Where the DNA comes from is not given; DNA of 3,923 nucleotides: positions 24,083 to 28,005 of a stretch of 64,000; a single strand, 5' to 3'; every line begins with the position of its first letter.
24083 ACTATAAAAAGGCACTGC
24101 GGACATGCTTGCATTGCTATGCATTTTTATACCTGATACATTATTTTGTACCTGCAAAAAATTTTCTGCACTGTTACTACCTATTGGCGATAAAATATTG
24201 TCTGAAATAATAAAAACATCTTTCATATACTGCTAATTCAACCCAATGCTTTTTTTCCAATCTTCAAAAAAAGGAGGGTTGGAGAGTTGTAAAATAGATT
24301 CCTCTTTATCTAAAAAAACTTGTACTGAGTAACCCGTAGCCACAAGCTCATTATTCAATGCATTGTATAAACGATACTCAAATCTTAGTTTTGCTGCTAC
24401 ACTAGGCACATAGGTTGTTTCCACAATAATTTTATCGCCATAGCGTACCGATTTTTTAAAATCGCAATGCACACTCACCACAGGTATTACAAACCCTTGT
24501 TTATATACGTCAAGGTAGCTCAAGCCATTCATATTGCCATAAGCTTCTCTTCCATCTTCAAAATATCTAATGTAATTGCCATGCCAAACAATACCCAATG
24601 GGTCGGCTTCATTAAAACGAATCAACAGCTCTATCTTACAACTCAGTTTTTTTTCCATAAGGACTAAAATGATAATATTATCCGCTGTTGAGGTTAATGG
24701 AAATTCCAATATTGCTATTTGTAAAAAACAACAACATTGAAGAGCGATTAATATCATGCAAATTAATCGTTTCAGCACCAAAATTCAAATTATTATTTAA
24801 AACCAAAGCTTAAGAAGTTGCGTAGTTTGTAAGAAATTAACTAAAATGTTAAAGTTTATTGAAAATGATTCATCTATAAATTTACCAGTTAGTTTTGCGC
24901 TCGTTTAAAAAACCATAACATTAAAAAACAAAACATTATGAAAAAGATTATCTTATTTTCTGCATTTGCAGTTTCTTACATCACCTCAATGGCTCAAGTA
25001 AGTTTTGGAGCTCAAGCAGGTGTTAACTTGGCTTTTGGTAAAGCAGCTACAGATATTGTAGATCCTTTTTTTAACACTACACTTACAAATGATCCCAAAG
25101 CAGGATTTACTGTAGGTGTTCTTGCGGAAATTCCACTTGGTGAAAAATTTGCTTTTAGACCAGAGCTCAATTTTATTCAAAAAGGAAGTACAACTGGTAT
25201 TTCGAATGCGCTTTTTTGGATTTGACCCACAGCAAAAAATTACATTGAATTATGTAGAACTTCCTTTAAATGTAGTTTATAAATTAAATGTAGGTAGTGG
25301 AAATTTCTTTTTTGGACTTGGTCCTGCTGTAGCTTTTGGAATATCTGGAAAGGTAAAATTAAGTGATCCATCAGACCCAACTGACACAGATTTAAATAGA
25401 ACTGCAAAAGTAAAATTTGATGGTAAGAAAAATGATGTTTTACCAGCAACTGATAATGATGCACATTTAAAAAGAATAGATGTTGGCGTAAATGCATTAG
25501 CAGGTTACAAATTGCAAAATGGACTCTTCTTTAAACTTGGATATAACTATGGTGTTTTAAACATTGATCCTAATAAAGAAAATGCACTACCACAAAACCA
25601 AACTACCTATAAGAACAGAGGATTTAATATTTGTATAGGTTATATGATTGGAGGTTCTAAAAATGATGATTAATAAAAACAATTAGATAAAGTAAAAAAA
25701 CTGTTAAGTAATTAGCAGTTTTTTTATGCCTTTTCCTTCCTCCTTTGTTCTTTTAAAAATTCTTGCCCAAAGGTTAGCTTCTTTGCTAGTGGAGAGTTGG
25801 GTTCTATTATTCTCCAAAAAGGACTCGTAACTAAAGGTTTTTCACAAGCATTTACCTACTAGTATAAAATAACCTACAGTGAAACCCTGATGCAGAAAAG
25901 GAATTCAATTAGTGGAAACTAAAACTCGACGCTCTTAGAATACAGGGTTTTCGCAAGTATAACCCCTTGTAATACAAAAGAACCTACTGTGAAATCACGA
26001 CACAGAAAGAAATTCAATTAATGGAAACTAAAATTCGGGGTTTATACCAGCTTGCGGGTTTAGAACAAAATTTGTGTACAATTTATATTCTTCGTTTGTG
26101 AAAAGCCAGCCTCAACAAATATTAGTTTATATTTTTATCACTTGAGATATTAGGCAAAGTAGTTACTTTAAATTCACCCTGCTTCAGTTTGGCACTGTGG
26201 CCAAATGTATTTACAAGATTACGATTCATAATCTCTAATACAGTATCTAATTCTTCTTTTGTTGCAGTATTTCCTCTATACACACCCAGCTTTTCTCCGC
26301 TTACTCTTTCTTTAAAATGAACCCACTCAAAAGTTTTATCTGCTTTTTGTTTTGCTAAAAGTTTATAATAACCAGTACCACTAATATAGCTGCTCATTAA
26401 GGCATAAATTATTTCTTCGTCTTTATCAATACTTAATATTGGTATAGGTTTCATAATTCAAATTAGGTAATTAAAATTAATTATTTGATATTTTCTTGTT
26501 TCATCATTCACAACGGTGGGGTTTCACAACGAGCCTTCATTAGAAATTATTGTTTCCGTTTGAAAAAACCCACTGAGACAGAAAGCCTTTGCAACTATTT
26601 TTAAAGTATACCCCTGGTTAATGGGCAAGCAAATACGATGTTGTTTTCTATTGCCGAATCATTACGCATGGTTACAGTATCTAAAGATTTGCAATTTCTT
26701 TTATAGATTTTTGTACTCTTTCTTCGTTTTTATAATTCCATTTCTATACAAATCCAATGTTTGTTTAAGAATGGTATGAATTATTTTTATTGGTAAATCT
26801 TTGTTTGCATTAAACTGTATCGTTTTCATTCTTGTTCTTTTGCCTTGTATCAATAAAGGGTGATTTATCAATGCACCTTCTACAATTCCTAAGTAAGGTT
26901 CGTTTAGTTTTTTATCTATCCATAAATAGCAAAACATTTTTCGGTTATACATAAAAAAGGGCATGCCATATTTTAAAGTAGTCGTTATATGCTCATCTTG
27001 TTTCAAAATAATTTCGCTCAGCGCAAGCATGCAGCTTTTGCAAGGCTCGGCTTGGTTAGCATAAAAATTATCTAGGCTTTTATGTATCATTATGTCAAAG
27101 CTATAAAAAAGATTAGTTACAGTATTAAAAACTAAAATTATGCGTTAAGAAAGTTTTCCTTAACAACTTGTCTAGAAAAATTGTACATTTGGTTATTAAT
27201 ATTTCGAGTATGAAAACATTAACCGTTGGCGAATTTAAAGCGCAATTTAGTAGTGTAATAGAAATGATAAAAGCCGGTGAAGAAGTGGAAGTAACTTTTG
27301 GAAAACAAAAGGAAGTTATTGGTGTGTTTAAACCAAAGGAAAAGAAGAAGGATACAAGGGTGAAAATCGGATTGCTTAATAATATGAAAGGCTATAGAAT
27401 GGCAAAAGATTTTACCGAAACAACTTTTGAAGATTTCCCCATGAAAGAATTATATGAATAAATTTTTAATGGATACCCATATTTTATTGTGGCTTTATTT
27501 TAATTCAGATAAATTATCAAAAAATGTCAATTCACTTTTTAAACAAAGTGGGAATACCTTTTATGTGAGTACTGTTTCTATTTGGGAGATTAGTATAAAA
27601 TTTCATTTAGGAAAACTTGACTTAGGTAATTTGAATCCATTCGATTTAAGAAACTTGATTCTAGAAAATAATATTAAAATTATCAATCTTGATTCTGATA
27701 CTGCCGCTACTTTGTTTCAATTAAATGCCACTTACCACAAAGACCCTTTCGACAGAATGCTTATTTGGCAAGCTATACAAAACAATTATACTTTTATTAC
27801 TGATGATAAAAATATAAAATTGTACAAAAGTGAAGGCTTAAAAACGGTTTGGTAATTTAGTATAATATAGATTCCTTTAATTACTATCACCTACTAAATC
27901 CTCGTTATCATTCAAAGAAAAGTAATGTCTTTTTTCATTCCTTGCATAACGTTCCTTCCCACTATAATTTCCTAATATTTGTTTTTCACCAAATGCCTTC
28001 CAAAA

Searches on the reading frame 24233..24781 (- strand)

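Call 50: search_protein_families(library=pfam, proteins=[window:24233-24781:-], max_evalue=0.01)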
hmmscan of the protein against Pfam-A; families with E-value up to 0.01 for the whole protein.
window:24233-24781:- (182 aa): 3 families
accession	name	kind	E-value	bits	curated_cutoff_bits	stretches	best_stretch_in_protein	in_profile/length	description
PF13279.12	4HBT_2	-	7.9e-17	62.3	25.5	1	55-162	2-109/122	Thioesterase-like superfamily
PF03061.28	4HBT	-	1.7e-08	35.1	20.6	1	63-140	2-72/79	Thioesterase superfamily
PF01643.23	Acyl-ACP_TE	-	0.0024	18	23.7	1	101-161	58-117/131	Acyl-ACP thioesterase N-terminal domain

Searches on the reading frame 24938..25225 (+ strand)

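Call 50: search_protein_families(library=pfam, proteins=[window:24938-25225:+], max_evalue=0.01)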
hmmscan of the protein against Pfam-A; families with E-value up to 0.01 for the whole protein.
window:24938-25225:+ (95 aa): 1 family
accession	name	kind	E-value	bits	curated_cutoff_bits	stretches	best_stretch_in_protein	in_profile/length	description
PF13568.12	OMP_b-brl_2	-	9.5e-08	32.7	27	1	20-86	3-69/175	Outer membrane protein beta-barrel domain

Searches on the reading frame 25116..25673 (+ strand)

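Call 50: search_protein_families(library=pfam, proteins=[window:25116-25673:+], max_evalue=0.01)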
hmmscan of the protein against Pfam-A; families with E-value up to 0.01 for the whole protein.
window:25116-25673:+ (185 aa): 2 families
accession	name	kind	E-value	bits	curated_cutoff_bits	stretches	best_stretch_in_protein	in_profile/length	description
PF13568.12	OMP_b-brl_2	-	2.5e-11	44.4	27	1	38-150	80-173/175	Outer membrane protein beta-barrel domain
PF13505.12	OMP_b-brl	-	1.2e-06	29.3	28.7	1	41-176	79-173/175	Outer membrane protein beta-barrel domain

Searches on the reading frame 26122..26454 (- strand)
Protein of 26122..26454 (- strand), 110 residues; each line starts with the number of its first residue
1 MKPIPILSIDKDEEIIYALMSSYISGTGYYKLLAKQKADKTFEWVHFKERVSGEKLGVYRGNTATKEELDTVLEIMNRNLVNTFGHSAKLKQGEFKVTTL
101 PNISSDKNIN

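Call 4: search_protein_families(library=pfam, proteins=[window:26122-26454:-], max_evalue=0.1)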
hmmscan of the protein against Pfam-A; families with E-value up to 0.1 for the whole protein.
window:26122-26454:- (110 aa): 1 family
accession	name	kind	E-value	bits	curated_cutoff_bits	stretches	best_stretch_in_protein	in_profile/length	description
PF24210.1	T4_RIIA1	-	0.032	14.4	27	1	62-79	48-65/67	RIIA.1-like protein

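Call 56: search_protein_families(library=padloc, proteins=[window:26122-26454:-], max_evalue=0.01)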
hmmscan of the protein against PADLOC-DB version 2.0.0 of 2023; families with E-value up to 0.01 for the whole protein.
window:26122-26454:- (110 aa): 0 families

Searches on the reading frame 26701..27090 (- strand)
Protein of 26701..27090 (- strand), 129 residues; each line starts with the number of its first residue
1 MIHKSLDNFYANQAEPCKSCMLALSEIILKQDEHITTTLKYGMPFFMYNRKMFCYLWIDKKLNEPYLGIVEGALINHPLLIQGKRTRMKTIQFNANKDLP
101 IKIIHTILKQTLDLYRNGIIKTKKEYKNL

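Call 4: search_protein_families(library=pfam, proteins=[window:26701-27090:-], max_evalue=0.1)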
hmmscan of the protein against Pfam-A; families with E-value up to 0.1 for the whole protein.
window:26701-27090:- (129 aa): 3 families
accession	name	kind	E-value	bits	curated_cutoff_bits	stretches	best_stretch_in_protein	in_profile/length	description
PF08818.16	DUF1801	-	3.1e-11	44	27.2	1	18-111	2-84/85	Domain of unknown function (DU1801)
PF18899.5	DUF5655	-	0.0048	17.4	24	1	7-96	2-91/109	Domain of unknown function (DUF5655)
PF09334.17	tRNA-synt_1g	-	0.055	12.7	20.1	1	4-70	193-259/391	tRNA synthetases class I (M)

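Call 56: search_protein_families(library=padloc, proteins=[window:26701-27090:-], max_evalue=0.01)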
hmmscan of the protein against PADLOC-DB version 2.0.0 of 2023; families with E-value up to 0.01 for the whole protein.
window:26701-27090:- (129 aa): 0 families

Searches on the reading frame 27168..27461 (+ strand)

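Call 4: search_protein_families(library=pfam, proteins=[window:27168-27461:+], max_evalue=0.1)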
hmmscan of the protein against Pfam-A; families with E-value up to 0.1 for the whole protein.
window:27168-27461:+ (97 aa): 2 families
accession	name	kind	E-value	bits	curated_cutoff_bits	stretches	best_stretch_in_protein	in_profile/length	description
PF02604.26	PhdYeFM_antitox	-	0.0048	17.1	29.8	1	15-43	1-30/74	Antitoxin Phd_YefM, type II toxin-antitoxin system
PF02505.19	MCR_D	-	0.064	13.5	25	1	17-62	102-141/142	Methyl-coenzyme M reductase operon protein D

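Call 8: search_protein_families(library=ncbifam, proteins=[window:27168-27461:+], max_evalue=0.1)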
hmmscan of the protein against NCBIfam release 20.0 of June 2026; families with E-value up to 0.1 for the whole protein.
window:27168-27461:+ (97 aa): 2 families
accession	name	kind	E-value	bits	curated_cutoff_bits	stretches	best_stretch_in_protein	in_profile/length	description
NF033644.1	antiterm_UpxY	subfamily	0.02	14.9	100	1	25-70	106-151/164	UpxY family transcription antiterminator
NF033389.1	scrub_typh_TSA22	equivalog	0.064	13.2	100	0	12-47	115-149/202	major outer membrane protein TSA22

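Call 56: search_protein_families(library=padloc, proteins=[window:27168-27461:+], max_evalue=0.01)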
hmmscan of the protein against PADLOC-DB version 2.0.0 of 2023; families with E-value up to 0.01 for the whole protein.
window:27168-27461:+ (97 aa): 0 families

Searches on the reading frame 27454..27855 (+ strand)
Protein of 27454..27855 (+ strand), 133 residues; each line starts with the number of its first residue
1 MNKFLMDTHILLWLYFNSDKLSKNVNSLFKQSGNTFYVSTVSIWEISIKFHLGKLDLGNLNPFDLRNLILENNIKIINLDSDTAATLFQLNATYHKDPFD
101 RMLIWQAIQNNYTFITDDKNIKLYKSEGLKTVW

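Call 4: search_protein_families(library=pfam, proteins=[window:27454-27855:+], max_evalue=0.1)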
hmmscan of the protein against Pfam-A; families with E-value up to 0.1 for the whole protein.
window:27454-27855:+ (133 aa): 1 family
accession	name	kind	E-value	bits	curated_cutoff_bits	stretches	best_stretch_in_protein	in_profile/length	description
PF01850.27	PIN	-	1.8e-13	51.6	23.6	1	5-122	2-115/120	PIN domain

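Call 8: search_protein_families(library=ncbifam, proteins=[window:27454-27855:+], max_evalue=0.1)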
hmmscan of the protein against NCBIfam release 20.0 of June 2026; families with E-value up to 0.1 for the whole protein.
window:27454-27855:+ (133 aa): 0 families

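Call 56: search_protein_families(library=padloc, proteins=[window:27454-27855:+], max_evalue=0.01)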
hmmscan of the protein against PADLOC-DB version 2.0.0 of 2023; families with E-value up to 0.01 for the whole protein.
window:27454-27855:+ (133 aa): 0 families
